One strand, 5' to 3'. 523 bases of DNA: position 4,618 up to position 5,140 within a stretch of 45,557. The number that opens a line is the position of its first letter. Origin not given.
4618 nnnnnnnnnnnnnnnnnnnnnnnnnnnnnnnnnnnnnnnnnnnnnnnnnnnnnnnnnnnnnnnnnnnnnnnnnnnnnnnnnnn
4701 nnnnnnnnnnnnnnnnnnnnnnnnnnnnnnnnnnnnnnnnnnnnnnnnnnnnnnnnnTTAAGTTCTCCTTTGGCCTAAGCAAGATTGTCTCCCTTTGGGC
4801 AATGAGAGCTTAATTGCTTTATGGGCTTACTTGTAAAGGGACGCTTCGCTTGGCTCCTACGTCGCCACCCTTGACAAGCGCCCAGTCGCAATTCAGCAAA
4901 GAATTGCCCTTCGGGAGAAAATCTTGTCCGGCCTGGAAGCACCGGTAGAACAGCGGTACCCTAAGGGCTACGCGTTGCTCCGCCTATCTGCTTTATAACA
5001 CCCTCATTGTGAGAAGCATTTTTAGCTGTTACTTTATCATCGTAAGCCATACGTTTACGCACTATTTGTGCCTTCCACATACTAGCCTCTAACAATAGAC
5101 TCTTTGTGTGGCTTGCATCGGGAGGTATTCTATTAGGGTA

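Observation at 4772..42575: Six-copy family of structured intergenic elements: covarying closing helix plus a hairpin with TTGACA in both arms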

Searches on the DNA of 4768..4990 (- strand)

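Call 33: build_rna_model(alignment_id=A3)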
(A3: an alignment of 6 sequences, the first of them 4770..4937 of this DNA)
Model R1 built from alignment A3 (6 sequences, 186 columns); structure: RNAalifold consensus.
model positions 170; base pairs 44; branch points 0; effective number of sequences 2.11; information 0.59 bits per position. Calibrated on 0.2 Mb of random sequence (short: E-values are rough).
structure used (alignment columns):
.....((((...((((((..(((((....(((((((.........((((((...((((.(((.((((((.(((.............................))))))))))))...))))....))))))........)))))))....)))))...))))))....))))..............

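Call 34: search_with_rna_model(model_id=R1, sources=[window, L001, L002, L003, L006, L007, L008, L009, L010, L011, L012, L013, L014, L015, L016, L017, L018, L019, L020, L021, L022], max_evalue=1)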
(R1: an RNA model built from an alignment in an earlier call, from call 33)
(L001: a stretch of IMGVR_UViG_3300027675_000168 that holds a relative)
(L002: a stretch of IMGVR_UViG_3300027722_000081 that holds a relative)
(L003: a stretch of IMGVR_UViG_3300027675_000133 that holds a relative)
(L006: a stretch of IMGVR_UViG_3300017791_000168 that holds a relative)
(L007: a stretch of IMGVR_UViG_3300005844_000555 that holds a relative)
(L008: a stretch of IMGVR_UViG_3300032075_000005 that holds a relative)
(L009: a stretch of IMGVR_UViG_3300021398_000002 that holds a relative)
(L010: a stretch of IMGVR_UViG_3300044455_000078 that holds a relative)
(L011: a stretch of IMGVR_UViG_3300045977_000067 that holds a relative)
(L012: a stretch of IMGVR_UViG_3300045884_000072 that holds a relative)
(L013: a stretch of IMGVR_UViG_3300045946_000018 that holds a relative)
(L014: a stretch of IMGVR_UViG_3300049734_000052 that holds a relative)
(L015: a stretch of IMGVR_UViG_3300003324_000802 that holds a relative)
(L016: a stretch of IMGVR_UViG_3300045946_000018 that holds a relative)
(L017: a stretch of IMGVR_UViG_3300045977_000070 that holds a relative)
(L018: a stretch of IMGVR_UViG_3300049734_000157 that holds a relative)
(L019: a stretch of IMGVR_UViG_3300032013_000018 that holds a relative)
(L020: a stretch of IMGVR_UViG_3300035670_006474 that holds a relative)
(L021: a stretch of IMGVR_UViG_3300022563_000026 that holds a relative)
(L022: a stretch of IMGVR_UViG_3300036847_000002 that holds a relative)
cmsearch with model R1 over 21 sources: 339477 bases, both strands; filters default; matches with E-value up to 1: 48.
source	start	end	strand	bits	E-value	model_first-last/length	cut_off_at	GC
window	4768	4937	-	170.6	2e-47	1-170/170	no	0.51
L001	10948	11116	+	161.3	1.1e-44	1-170/170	no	0.5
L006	4385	4554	+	160.4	2e-44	1-170/170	no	0.49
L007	8308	8477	+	160.4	2e-44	1-170/170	no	0.49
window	17951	18115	+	138.3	5.4e-38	1-170/170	no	0.55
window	6835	6992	+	124.8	4.5e-34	1-170/170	no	0.5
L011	255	416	+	118.4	3.5e-32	1-170/170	no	0.51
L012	255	416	+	118.4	3.5e-32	1-170/170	no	0.51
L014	255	416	+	118.4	3.5e-32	1-170/170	no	0.51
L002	1261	1428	-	91.3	2.7e-24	1-170/170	no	0.55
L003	7803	7970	-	91.3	2.7e-24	1-170/170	no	0.55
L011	12092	12249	+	82.3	1.2e-21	1-170/170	no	0.55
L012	12092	12249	+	82.3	1.2e-21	1-170/170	no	0.55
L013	12092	12249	+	82.3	1.2e-21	1-170/170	no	0.55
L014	12092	12249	+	82.3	1.2e-21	1-170/170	no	0.55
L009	1251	1408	+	65.1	1.2e-16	1-170/170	no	0.55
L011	254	413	-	45.3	6.9e-11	1-170/170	no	0.52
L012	254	413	-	45.3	6.9e-11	1-170/170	no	0.52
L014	254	413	-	45.3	6.9e-11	1-170/170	no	0.52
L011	17759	17919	+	41.3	9.8e-10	1-170/170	no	0.57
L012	17759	17919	+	41.3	9.8e-10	1-170/170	no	0.57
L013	17759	17919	+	41.3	9.8e-10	1-170/170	no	0.57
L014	17759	17919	+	41.3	9.8e-10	1-170/170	no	0.57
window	4768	4938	+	36.7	2.2e-08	1-170/170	no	0.51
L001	510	680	-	33.6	1.8e-07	1-170/170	no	0.57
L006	4384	4547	-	30.9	1e-06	1-170/170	no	0.51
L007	8307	8470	-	30.9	1e-06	1-170/170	no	0.51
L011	8635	8806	+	28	7.4e-06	1-170/170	no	0.56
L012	8635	8806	+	28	7.4e-06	1-170/170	no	0.56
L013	8635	8806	+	28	7.4e-06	1-170/170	no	0.56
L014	8635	8806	+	28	7.4e-06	1-170/170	no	0.56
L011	17759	17918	-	24.5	8e-05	1-170/170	no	0.57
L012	17759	17918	-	24.5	8e-05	1-170/170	no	0.57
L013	17759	17918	-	24.5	8e-05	1-170/170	no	0.57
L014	17759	17918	-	24.5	8e-05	1-170/170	no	0.57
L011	12098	12247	-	23.7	0.00014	1-170/170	no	0.55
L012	12098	12247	-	23.7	0.00014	1-170/170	no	0.55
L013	12098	12247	-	23.7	0.00014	1-170/170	no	0.55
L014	12098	12247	-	23.7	0.00014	1-170/170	no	0.55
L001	10957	11104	-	18.1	0.0056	12-159/170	no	0.49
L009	1252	1409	-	16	0.024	1-170/170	no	0.54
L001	2567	2656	-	10.9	0.71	1-170/170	no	0.53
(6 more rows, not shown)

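Call 40: search_with_rna_model(model_id=R1, sources=[L023, L024, L025, L026, L027, L028, L029, L008, L010, L015, L016, L020, L022], max_evalue=1)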
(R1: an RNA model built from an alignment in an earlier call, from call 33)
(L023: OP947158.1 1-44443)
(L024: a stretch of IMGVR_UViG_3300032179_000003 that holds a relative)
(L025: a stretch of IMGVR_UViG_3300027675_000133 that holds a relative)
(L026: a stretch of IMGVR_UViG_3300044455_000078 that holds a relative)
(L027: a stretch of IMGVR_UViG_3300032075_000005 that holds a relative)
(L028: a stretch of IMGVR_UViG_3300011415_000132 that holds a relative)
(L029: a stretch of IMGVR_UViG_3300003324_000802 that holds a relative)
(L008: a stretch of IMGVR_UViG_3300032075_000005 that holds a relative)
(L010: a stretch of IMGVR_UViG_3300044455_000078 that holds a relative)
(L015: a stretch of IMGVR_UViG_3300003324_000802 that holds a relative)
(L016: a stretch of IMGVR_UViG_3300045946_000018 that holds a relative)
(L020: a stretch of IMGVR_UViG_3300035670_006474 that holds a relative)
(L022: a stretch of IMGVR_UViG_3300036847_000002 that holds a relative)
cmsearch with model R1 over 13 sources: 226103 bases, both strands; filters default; matches with E-value up to 1: 2.
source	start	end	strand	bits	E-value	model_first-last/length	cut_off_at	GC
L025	6133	6300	+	91.3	1.8e-24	1-170/170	no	0.55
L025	17757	17878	-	49.4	3e-12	40-170/170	5'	0.51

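Call 54: search_with_rna_model(model_id=R1, sources=[L030, L031, L032, L033, L034, L035, L036, L037, L038, L039, L040, L041, L042, L043, L044, L045, L046, L047, L048, L049, L050, L051, L052, L053, L054, L055, L056, L057, L058, L059, L060, L061, L062, L063, L064, L065, L066, L005], max_evalue=0.01)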
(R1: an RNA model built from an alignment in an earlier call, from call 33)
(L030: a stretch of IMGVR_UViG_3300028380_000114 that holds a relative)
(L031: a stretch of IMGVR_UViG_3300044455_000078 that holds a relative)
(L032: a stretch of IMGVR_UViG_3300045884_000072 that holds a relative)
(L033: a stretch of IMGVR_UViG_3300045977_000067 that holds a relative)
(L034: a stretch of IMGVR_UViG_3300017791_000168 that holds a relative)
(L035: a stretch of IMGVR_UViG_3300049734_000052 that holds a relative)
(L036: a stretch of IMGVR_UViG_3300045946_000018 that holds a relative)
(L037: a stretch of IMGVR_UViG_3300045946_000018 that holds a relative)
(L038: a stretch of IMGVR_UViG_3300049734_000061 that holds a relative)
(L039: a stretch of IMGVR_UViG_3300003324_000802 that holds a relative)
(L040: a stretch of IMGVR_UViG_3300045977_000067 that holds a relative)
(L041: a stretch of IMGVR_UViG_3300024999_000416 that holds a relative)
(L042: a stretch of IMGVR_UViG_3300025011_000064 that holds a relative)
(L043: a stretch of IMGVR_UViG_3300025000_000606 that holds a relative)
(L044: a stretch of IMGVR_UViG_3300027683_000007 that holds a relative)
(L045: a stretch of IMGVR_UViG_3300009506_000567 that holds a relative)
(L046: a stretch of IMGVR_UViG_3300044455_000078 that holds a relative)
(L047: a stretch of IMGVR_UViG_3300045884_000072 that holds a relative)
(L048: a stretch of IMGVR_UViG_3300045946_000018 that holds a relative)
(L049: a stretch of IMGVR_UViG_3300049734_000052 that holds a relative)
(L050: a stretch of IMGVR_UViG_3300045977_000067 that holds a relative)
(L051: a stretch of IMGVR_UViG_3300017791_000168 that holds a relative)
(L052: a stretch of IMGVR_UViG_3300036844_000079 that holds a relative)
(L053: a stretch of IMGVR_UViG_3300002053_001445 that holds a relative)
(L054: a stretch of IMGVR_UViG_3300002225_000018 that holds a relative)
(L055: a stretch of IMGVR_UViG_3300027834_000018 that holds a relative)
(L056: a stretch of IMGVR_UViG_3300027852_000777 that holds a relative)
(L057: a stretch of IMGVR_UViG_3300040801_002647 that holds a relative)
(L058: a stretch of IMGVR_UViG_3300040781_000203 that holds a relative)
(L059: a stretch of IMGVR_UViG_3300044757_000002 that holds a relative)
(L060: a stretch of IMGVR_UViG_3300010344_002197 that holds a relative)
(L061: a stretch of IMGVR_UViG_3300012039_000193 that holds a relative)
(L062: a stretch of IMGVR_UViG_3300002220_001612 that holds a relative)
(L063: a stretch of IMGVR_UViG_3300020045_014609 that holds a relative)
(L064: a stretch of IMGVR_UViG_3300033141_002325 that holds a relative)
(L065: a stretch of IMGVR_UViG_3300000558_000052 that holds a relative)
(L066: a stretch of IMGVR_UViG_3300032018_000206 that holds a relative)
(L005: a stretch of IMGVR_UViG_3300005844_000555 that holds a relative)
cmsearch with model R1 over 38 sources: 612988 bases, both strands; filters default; matches with E-value up to 0.01: 53.
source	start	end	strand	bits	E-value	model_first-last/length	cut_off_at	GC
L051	4385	4554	+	160.4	3.5e-44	1-170/170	no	0.49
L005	9405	9574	+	160.4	3.5e-44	1-170/170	no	0.49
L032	710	871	-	118.4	6.2e-32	1-170/170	no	0.51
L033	710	871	-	118.4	6.2e-32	1-170/170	no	0.51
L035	710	871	-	118.4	6.2e-32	1-170/170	no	0.51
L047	5168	5329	+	118.4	6.2e-32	1-170/170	no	0.51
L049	5168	5329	+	118.4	6.2e-32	1-170/170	no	0.51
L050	5168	5329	+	118.4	6.2e-32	1-170/170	no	0.51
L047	17005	17162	+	82.3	2.1e-21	1-170/170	no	0.55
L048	17005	17162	+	82.3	2.1e-21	1-170/170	no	0.55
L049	17005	17162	+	82.3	2.1e-21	1-170/170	no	0.55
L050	17005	17162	+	82.3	2.1e-21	1-170/170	no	0.55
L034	20056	20220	-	64.1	4.1e-16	1-170/170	no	0.55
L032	19936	20095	-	50.9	3e-12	1-170/170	no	0.53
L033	19936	20095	-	50.9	3e-12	1-170/170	no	0.53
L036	19936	20095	-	50.9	3e-12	1-170/170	no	0.53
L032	713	872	+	45.3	1.2e-10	1-170/170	no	0.52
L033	713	872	+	45.3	1.2e-10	1-170/170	no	0.52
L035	713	872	+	45.3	1.2e-10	1-170/170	no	0.52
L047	5167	5326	-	45.3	1.2e-10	1-170/170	no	0.52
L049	5167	5326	-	45.3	1.2e-10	1-170/170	no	0.52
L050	5167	5326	-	45.3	1.2e-10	1-170/170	no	0.52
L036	710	872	-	42.7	6.9e-10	1-170/170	no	0.52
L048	4818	4980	+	42.7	6.9e-10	1-170/170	no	0.52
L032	8112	8265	+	41.5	1.6e-09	1-170/170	no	0.55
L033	8112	8265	+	41.5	1.6e-09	1-170/170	no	0.55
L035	8112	8265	+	41.5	1.6e-09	1-170/170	no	0.55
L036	8112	8265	+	41.5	1.6e-09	1-170/170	no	0.55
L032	14175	14325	-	37.5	2.4e-08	1-170/170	no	0.59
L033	14175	14325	-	37.5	2.4e-08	1-170/170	no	0.59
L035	14175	14325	-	37.5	2.4e-08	1-170/170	no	0.59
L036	14175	14325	-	37.5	2.4e-08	1-170/170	no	0.59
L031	20792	20947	+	36.6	4.3e-08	1-170/170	no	0.54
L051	4384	4547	-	30.9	1.9e-06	1-170/170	no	0.51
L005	9404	9567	-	30.9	1.9e-06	1-170/170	no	0.51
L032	1379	1552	+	28.8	7.9e-06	1-170/170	no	0.49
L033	1379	1552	+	28.8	7.9e-06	1-170/170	no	0.49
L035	1379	1552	+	28.8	7.9e-06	1-170/170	no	0.49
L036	1379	1552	+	28.8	7.9e-06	1-170/170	no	0.49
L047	4487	4660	-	28.8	7.9e-06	1-170/170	no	0.49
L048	4138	4311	-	28.8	7.9e-06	1-170/170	no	0.49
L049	4487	4660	-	28.8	7.9e-06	1-170/170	no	0.49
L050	4487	4660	-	28.8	7.9e-06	1-170/170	no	0.49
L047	13548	13719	+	28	1.3e-05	1-170/170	no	0.56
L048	13548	13719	+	28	1.3e-05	1-170/170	no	0.56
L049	13548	13719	+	28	1.3e-05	1-170/170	no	0.56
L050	13548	13719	+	28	1.3e-05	1-170/170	no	0.56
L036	712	872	+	23.8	0.00023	1-170/170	no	0.53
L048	4818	4978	-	23.8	0.00023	1-170/170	no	0.53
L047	17011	17160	-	23.7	0.00025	1-170/170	no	0.55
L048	17011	17160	-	23.7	0.00025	1-170/170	no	0.55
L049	17011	17160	-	23.7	0.00025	1-170/170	no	0.55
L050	17011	17160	-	23.7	0.00025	1-170/170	no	0.55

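Call 55: search_with_rna_model(model_id=R1, sources=[window, L001, L025, L006, L034, L009, L012, L032, L047, L031, L036, L048, L030, L024, L046, L010, L026, L027, L008], max_evalue=0.001, make_alignment=true)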
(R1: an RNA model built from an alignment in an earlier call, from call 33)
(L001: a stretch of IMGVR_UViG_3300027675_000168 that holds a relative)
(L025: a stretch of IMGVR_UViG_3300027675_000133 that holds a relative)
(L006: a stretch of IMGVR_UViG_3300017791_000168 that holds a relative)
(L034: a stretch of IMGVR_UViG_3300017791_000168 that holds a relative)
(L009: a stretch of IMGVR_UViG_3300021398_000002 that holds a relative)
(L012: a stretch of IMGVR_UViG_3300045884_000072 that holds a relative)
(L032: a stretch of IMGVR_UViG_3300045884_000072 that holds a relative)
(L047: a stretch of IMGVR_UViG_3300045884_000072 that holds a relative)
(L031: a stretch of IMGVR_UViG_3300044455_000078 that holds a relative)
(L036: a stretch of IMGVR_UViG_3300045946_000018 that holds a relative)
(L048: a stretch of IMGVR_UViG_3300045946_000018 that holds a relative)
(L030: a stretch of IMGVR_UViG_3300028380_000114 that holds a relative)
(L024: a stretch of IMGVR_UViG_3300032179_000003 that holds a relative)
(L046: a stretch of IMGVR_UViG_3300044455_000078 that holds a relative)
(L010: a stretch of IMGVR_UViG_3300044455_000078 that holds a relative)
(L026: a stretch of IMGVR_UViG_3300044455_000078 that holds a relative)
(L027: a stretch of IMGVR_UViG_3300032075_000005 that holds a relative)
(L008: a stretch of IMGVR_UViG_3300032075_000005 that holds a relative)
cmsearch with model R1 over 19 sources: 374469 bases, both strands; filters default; matches with E-value up to 0.001: 49.
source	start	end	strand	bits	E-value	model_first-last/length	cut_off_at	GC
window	4768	4937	-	170.6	2.2e-47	1-170/170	no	0.51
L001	10948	11116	+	161.3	1.2e-44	1-170/170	no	0.5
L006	4385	4554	+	160.4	2.2e-44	1-170/170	no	0.49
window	17951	18115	+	138.3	6e-38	1-170/170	no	0.55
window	6835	6992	+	124.8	5e-34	1-170/170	no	0.5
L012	255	416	+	118.4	3.8e-32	1-170/170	no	0.51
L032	710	871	-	118.4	3.8e-32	1-170/170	no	0.51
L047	5168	5329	+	118.4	3.8e-32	1-170/170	no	0.51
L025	6133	6300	+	91.3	3e-24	1-170/170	no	0.55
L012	12092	12249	+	82.3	1.3e-21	1-170/170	no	0.55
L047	17005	17162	+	82.3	1.3e-21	1-170/170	no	0.55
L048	17005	17162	+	82.3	1.3e-21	1-170/170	no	0.55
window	29189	29355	+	65.4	1e-16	1-170/170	no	0.54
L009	1251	1408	+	65.1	1.3e-16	1-170/170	no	0.55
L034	20056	20220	-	64.1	2.5e-16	1-170/170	no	0.55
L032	19936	20095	-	50.9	1.8e-12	1-170/170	no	0.53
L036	19936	20095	-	50.9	1.8e-12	1-170/170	no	0.53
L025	17757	17878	-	49.4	5e-12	40-170/170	5'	0.51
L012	254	413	-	45.3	7.6e-11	1-170/170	no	0.52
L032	713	872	+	45.3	7.6e-11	1-170/170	no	0.52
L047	5167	5326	-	45.3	7.6e-11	1-170/170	no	0.52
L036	710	872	-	42.7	4.2e-10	1-170/170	no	0.52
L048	4818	4980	+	42.7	4.2e-10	1-170/170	no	0.52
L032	8112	8265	+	41.5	9.5e-10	1-170/170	no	0.55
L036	8112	8265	+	41.5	9.5e-10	1-170/170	no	0.55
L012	17759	17919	+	41.3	1.1e-09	1-170/170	no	0.57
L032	14175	14325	-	37.5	1.4e-08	1-170/170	no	0.59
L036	14175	14325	-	37.5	1.4e-08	1-170/170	no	0.59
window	4768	4938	+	36.7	2.4e-08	1-170/170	no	0.51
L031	20792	20947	+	36.6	2.6e-08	1-170/170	no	0.54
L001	510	680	-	33.6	2e-07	1-170/170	no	0.57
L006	4384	4547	-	30.9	1.2e-06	1-170/170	no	0.51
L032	1379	1552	+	28.8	4.8e-06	1-170/170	no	0.49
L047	4487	4660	-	28.8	4.8e-06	1-170/170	no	0.49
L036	1379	1552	+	28.8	4.8e-06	1-170/170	no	0.49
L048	4138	4311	-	28.8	4.8e-06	1-170/170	no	0.49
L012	8635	8806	+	28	8.2e-06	1-170/170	no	0.56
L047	13548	13719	+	28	8.2e-06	1-170/170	no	0.56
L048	13548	13719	+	28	8.2e-06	1-170/170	no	0.56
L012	17759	17918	-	24.5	8.8e-05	1-170/170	no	0.57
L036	712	872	+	23.8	0.00014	1-170/170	no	0.53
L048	4818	4978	-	23.8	0.00014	1-170/170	no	0.53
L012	12098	12247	-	23.7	0.00015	1-170/170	no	0.55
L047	17011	17160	-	23.7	0.00015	1-170/170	no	0.55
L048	17011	17160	-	23.7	0.00015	1-170/170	no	0.55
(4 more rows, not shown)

Alignment A4: 49 matches aligned to the model, 238 columns, each read 5' to 3' on its own strand. Consensus structure (alignment columns), stored with it:
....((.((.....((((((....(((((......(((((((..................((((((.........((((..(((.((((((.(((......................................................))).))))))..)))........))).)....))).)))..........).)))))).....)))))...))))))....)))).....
